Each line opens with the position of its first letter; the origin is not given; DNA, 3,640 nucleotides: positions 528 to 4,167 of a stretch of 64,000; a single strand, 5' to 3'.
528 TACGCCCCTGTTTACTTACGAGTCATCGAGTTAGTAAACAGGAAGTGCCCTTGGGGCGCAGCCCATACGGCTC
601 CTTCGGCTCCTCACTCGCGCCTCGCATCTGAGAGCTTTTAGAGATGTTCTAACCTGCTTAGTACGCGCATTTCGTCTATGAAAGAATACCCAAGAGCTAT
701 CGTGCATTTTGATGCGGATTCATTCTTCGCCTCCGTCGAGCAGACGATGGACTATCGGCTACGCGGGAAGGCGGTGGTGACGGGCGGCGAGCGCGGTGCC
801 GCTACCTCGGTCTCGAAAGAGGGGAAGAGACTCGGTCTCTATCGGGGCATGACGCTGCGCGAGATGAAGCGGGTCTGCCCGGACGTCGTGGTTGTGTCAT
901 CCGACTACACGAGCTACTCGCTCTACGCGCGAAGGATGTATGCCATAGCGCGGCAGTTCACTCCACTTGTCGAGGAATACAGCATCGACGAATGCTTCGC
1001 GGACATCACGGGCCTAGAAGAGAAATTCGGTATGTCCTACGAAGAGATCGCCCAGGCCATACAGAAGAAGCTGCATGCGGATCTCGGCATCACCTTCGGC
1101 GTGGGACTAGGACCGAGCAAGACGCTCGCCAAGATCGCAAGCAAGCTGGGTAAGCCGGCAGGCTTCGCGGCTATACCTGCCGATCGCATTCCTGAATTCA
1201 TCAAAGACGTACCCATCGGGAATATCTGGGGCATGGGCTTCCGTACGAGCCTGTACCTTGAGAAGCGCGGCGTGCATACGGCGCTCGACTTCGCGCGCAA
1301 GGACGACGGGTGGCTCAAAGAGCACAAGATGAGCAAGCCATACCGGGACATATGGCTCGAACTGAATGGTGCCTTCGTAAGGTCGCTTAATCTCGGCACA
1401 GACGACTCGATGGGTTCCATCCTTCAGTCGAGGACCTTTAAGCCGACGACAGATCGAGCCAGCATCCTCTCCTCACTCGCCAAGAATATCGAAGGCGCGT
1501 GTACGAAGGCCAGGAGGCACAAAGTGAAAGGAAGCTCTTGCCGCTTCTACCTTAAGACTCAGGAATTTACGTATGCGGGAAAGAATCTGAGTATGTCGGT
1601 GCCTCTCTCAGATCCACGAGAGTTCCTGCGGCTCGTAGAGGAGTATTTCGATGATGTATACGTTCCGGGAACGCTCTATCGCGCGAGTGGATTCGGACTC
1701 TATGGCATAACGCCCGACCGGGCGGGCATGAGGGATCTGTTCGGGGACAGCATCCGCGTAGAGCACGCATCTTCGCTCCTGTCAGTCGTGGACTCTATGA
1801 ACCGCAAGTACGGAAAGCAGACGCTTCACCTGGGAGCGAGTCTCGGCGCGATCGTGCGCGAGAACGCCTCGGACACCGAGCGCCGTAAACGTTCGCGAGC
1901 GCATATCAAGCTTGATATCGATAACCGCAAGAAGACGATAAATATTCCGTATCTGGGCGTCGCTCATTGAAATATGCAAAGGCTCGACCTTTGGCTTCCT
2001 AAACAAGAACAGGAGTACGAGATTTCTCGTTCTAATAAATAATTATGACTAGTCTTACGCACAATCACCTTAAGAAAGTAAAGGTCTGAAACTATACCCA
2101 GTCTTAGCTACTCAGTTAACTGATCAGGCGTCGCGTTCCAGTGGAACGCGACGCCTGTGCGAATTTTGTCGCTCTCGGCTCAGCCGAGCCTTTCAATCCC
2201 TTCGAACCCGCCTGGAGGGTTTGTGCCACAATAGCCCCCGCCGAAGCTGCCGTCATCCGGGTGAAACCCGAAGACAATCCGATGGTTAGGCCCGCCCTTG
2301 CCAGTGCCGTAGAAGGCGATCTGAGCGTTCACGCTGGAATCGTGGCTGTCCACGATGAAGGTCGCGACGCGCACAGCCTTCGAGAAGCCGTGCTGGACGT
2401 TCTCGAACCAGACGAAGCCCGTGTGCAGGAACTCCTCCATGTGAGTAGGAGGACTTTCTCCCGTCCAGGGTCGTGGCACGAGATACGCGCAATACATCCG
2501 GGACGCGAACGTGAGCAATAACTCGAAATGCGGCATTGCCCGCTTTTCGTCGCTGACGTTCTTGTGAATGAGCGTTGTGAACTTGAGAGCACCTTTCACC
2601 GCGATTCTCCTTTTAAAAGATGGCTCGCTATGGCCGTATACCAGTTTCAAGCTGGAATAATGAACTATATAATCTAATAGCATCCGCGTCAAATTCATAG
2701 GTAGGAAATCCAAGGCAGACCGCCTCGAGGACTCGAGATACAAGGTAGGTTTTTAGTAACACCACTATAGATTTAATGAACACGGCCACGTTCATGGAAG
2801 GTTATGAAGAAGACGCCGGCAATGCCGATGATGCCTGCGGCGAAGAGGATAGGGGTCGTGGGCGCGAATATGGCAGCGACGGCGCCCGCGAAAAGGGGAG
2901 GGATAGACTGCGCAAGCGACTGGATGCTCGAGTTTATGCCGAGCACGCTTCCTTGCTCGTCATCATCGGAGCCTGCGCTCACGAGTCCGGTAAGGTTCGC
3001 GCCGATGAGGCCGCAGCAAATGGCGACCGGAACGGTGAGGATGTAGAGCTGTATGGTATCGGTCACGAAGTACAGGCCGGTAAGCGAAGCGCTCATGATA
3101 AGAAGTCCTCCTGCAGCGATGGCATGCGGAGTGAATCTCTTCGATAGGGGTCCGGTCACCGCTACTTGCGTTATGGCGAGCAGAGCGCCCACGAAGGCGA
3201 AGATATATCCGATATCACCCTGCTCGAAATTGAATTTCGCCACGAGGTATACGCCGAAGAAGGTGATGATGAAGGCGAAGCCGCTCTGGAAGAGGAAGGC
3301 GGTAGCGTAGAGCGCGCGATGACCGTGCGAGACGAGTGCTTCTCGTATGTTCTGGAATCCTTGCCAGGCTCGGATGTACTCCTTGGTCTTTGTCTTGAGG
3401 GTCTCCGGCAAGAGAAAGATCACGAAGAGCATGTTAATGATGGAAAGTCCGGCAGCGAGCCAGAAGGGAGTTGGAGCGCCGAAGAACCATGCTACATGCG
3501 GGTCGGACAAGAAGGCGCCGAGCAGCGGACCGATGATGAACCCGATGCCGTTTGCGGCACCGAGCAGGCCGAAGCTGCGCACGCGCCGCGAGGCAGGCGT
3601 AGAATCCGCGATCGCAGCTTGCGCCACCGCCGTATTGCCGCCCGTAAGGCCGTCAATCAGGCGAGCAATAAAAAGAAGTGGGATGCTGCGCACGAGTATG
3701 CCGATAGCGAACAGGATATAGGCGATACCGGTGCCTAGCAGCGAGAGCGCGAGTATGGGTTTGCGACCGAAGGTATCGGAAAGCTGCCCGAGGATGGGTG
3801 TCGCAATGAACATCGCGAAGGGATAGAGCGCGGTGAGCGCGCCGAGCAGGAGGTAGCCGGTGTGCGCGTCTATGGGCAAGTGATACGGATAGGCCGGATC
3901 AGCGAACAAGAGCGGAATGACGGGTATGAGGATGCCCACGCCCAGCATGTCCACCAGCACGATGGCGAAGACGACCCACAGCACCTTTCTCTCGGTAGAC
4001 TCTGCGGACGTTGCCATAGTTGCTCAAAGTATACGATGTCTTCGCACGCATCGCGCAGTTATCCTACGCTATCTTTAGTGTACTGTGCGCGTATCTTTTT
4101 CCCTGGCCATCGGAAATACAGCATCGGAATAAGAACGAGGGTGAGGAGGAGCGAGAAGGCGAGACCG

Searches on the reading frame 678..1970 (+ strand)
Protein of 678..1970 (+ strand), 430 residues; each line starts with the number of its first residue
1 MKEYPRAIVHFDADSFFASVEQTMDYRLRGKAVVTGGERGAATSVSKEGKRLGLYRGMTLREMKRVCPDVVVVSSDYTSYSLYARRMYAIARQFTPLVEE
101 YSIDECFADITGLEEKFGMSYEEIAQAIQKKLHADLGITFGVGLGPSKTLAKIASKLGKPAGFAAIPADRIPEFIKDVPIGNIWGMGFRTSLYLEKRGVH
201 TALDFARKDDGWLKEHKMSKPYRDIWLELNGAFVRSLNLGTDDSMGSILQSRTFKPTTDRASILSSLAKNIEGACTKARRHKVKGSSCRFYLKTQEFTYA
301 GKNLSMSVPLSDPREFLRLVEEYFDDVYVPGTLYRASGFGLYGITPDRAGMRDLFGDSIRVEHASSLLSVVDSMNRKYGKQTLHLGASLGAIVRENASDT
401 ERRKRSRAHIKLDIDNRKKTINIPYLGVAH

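Call 53: find_encoding_contigs(protein=window:678-1970:+, flank=10000, max_places=5)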
Protein window:678-1970:+ (430 aa): 2 contigs read that carry it; 2 places shown.
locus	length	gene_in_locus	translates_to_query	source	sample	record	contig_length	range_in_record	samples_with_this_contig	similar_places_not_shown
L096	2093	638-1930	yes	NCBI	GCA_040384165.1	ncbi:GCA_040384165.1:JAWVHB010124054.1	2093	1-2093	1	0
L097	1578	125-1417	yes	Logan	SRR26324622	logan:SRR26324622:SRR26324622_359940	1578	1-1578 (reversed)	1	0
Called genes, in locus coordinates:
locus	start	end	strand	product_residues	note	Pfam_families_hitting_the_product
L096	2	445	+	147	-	?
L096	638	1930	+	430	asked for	PF00817:IMS, PF11799:IMS_C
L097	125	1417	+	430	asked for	PF00817:IMS, PF11799:IMS_C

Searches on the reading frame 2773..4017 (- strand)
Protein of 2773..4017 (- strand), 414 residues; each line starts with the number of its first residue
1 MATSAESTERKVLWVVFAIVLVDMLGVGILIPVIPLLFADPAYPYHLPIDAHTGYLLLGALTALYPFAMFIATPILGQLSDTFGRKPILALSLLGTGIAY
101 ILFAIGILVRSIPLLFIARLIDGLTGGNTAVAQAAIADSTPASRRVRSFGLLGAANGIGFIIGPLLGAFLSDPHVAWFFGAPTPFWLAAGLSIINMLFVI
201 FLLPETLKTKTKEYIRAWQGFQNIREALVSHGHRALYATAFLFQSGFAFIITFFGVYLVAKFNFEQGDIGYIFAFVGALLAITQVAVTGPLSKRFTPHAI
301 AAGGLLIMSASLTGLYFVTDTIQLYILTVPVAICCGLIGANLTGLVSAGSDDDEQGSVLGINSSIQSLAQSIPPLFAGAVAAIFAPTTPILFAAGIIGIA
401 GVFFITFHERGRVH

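Call 61: search_protein_families(library=pfam, proteins=[window:2773-4017:-], max_evalue=0.001)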
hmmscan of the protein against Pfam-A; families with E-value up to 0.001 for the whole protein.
window:2773-4017:- (414 aa): 2 families
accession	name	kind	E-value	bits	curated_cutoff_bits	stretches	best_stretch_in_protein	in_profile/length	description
PF07690.21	MFS_1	-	4.3e-44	151.3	33.4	2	17-286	2-257/347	Major Facilitator Superfamily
PF00083.30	Sugar_tr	-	2.6e-09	36.9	22.3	1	56-225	46-215/452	Sugar (and other) transporter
